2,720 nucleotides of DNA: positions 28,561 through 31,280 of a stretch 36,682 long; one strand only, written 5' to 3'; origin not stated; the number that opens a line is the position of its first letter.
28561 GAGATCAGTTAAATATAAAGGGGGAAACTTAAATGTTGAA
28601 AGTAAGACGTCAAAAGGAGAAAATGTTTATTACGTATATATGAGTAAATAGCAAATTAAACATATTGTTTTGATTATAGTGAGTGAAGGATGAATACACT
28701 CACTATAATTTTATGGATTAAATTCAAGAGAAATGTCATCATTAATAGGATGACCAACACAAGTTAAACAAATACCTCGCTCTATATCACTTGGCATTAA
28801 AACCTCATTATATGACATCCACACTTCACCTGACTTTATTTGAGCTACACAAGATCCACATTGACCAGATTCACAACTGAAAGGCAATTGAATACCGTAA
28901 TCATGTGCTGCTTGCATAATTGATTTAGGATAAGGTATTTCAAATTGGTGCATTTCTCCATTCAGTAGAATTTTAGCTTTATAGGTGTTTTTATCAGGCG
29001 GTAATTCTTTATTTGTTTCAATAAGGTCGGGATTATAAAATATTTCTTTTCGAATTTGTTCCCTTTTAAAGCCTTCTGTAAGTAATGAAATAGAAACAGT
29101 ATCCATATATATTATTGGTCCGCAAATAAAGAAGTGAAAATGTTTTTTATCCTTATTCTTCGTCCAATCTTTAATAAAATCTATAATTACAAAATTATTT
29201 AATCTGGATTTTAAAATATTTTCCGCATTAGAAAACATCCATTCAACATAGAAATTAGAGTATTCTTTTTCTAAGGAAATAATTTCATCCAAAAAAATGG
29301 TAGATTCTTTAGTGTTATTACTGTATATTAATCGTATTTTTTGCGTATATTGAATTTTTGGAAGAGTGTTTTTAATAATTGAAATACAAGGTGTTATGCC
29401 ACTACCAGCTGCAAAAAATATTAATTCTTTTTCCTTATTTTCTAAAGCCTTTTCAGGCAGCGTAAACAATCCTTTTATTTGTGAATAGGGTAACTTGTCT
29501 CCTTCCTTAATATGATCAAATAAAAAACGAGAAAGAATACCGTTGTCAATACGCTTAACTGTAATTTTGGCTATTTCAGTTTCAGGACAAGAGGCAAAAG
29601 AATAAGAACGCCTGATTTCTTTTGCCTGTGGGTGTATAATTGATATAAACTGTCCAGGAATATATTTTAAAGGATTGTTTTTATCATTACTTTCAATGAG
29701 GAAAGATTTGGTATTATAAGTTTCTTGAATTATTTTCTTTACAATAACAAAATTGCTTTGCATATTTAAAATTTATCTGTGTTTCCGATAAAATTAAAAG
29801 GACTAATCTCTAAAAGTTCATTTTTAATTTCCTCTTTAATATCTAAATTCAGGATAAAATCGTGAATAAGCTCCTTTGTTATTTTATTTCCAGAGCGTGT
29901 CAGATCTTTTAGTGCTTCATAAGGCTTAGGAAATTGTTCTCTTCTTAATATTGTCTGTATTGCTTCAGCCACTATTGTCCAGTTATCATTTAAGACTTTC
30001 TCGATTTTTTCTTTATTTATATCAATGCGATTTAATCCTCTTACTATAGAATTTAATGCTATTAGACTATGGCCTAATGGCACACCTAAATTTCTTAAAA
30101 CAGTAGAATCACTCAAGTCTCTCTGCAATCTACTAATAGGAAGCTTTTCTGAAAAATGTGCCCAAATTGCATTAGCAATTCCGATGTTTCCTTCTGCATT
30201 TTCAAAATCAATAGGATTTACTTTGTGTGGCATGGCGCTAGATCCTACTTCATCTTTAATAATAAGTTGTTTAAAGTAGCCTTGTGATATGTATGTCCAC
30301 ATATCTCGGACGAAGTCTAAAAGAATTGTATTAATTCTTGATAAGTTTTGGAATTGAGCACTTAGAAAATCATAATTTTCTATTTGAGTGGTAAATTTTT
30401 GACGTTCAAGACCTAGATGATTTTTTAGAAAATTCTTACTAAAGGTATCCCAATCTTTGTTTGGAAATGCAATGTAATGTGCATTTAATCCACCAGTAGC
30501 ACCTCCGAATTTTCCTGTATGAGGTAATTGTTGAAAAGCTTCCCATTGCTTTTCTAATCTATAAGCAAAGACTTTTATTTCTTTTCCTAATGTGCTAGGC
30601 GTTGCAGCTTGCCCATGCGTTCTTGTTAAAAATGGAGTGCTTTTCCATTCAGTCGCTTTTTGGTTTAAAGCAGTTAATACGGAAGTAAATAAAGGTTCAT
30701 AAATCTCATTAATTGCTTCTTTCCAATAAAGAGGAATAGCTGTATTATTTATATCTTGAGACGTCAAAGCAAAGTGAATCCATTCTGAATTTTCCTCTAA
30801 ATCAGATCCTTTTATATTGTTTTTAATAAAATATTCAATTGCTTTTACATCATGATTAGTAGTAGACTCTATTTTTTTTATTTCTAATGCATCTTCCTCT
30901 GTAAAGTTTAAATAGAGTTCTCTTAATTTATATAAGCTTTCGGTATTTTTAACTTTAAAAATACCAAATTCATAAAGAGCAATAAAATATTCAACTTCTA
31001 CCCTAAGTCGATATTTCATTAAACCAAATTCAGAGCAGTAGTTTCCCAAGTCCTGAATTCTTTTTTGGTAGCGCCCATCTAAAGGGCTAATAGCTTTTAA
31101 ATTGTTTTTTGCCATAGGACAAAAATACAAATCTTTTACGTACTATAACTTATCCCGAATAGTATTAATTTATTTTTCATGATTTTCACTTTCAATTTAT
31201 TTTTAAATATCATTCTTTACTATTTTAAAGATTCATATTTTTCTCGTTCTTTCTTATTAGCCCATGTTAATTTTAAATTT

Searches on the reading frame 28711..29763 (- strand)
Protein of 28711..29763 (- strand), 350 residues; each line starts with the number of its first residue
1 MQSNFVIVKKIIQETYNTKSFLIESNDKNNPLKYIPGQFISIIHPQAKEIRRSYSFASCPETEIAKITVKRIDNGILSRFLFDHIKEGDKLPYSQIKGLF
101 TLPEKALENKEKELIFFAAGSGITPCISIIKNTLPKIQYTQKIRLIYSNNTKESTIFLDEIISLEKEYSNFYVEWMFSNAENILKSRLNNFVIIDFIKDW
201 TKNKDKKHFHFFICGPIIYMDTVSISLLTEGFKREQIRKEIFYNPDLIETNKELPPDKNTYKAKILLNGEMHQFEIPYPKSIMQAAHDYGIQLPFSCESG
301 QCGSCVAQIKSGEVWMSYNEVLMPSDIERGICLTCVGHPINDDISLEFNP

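Call 47: search_protein_families(library=pfam, proteins=[window:28711-29763:-], max_evalue=0.00001)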
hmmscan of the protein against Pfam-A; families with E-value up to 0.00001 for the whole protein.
window:28711-29763:- (350 aa): 4 families
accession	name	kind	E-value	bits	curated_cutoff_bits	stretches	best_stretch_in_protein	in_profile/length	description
PF00111.32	Fer2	-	3.3e-13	49.8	21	1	267-336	3-73/77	2Fe-2S iron-sulfur cluster binding domain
PF00175.26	NAD_binding_1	-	1.1e-10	42.6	22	1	117-223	2-107/109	Oxidoreductase NAD-binding domain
PF00970.30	FAD_binding_6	-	2.9e-07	31.2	21.1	1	8-92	4-89/99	Oxidoreductase FAD-binding domain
PF08030.17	NAD_binding_6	-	4.9e-07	30.4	22.2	1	113-167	3-65/156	Ferric reductase NAD binding domain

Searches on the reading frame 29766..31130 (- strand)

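Call 47: search_protein_families(library=pfam, proteins=[window:29766-31130:-], max_evalue=0.00001)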
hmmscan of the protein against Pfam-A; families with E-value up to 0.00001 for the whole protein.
window:29766-31130:- (454 aa): 2 families
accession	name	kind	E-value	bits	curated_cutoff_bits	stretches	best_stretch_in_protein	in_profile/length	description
PF00206.25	Lyase_1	-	2.7e-46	158.9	27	1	67-314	55-305/312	Lyase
PF08328.16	ASL_C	-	3.7e-44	149.9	35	1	333-448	1-115/115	Adenylosuccinate lyase C-terminal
